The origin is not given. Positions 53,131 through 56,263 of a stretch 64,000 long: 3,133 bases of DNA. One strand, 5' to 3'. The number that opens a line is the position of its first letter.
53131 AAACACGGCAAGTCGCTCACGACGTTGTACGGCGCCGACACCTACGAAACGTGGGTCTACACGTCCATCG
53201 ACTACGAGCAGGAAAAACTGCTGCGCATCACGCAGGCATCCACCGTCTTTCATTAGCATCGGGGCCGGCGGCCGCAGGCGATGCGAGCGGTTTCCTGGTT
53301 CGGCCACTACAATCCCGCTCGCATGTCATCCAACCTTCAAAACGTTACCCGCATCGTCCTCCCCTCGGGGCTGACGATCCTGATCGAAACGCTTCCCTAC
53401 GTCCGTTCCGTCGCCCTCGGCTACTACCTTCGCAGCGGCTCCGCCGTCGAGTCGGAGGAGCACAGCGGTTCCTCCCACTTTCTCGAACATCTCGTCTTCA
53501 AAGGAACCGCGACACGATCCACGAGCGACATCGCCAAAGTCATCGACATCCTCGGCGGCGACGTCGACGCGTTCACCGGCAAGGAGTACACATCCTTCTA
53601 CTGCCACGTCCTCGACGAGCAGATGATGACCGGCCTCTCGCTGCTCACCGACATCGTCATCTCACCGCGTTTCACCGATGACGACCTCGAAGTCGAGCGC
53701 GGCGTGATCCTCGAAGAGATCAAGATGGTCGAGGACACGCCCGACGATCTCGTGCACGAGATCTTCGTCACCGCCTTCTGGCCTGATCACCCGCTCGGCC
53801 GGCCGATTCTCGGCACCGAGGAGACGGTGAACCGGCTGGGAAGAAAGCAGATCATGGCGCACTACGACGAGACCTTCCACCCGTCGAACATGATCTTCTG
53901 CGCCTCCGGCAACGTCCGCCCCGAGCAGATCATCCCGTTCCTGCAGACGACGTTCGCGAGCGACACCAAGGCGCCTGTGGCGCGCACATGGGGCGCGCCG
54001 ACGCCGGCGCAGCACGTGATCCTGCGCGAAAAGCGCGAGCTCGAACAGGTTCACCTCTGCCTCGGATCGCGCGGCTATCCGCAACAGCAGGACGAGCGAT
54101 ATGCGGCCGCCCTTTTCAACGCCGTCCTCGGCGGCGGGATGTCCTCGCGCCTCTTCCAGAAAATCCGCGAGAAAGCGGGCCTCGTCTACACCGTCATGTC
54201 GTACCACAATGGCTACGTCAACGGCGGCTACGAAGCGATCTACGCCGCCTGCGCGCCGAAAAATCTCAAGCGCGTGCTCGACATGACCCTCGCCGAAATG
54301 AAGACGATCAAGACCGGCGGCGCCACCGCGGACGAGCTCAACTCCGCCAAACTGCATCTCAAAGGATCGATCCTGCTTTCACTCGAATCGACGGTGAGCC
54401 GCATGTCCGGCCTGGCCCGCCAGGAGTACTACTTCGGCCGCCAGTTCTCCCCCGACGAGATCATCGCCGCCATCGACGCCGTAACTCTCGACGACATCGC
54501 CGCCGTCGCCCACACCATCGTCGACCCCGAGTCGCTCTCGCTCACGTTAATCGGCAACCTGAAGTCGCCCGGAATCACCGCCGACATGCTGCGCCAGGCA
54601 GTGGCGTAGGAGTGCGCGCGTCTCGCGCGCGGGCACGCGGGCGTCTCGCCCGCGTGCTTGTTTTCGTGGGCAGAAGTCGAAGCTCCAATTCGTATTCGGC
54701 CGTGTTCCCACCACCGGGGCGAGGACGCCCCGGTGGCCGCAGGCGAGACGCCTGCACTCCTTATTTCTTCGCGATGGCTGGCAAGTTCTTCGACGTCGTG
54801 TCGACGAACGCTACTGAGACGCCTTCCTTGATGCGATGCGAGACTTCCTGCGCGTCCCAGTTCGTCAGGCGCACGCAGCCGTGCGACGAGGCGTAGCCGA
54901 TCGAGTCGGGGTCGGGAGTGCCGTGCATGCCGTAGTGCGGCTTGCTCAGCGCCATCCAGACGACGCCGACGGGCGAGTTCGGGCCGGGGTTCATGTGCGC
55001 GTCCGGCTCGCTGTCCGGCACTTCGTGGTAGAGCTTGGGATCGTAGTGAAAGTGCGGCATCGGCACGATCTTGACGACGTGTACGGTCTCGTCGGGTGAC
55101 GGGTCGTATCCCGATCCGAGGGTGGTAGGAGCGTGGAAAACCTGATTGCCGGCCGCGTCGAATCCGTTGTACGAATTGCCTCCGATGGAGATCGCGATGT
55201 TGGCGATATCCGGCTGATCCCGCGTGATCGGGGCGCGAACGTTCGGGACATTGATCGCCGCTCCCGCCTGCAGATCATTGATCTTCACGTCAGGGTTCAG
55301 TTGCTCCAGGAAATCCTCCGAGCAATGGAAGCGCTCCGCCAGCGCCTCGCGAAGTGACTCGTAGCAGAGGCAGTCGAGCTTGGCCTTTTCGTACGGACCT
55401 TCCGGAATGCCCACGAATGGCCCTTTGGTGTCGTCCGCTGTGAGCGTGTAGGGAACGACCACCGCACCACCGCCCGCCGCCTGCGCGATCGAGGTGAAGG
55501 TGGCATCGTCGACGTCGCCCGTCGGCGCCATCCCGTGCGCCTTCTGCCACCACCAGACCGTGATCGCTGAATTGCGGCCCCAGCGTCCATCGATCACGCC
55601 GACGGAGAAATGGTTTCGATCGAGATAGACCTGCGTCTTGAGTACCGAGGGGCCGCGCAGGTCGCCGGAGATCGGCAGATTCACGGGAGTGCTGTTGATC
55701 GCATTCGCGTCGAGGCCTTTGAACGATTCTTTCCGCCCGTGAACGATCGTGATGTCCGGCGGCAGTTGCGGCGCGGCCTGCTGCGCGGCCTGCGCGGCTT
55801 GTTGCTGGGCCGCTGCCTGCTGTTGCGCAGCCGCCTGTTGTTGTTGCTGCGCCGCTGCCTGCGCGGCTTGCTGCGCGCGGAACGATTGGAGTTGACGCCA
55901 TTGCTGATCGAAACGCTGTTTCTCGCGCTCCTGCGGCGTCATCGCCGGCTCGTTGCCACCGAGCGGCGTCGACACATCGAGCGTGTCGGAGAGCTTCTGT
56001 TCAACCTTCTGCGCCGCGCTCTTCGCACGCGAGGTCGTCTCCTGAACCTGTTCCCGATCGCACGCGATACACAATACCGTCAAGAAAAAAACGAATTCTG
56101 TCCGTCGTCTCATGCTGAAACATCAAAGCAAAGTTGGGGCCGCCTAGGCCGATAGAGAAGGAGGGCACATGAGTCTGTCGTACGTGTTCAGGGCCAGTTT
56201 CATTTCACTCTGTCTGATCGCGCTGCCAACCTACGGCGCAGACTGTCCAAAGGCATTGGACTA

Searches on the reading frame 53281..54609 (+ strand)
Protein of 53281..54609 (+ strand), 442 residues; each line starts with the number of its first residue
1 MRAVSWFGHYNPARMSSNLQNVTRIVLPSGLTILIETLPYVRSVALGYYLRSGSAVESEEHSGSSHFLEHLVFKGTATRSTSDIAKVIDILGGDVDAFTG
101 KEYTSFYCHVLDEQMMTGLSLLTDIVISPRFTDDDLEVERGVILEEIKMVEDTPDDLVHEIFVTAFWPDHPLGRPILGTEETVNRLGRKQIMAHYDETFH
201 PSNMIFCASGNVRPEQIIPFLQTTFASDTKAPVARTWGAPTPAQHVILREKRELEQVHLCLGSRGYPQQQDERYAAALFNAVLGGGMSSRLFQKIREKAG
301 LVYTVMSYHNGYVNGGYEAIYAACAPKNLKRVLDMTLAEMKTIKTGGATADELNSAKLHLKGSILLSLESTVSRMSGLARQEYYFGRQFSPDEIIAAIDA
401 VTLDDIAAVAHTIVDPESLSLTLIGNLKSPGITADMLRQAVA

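Call 17: search_protein_families(library=pfam, proteins=[window:53281-54609:+], max_evalue=0.001)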
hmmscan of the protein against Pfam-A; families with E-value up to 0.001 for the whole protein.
window:53281-54609:+ (442 aa): 2 families
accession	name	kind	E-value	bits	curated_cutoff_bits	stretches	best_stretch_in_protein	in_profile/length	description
PF05193.26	Peptidase_M16_C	-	5.9e-34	118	23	1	187-357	3-178/181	Peptidase M16 inactive domain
PF00675.25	Peptidase_M16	-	3.2e-32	111.9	22.3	1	33-179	2-148/149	Insulinase (Peptidase family M16)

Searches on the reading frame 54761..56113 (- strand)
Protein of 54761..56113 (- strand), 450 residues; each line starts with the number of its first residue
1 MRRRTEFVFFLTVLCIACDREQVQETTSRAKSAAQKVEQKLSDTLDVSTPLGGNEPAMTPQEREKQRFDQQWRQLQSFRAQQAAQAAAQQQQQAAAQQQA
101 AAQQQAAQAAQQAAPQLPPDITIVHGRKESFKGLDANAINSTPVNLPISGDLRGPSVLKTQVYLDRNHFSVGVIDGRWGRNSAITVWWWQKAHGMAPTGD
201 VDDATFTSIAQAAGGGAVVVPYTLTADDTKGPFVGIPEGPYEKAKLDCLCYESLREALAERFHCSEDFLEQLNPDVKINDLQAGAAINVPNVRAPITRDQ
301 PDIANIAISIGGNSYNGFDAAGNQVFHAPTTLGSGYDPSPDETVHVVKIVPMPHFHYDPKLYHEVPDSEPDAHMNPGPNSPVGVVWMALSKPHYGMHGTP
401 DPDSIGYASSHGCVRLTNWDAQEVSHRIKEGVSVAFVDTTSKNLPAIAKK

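Call 17: search_protein_families(library=pfam, proteins=[window:54761-56113:-], max_evalue=0.001)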
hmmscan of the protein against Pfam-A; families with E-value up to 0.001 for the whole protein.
window:54761-56113:- (450 aa): 2 families
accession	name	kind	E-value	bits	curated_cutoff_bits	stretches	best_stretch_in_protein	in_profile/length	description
PF03734.19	YkuD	-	4.4e-13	50.5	23.4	1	321-434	19-144/146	L,D-transpeptidase catalytic domain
PF01471.23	PG_binding_1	-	6.7e-07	29.8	23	1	153-207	1-55/57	Putative peptidoglycan binding domain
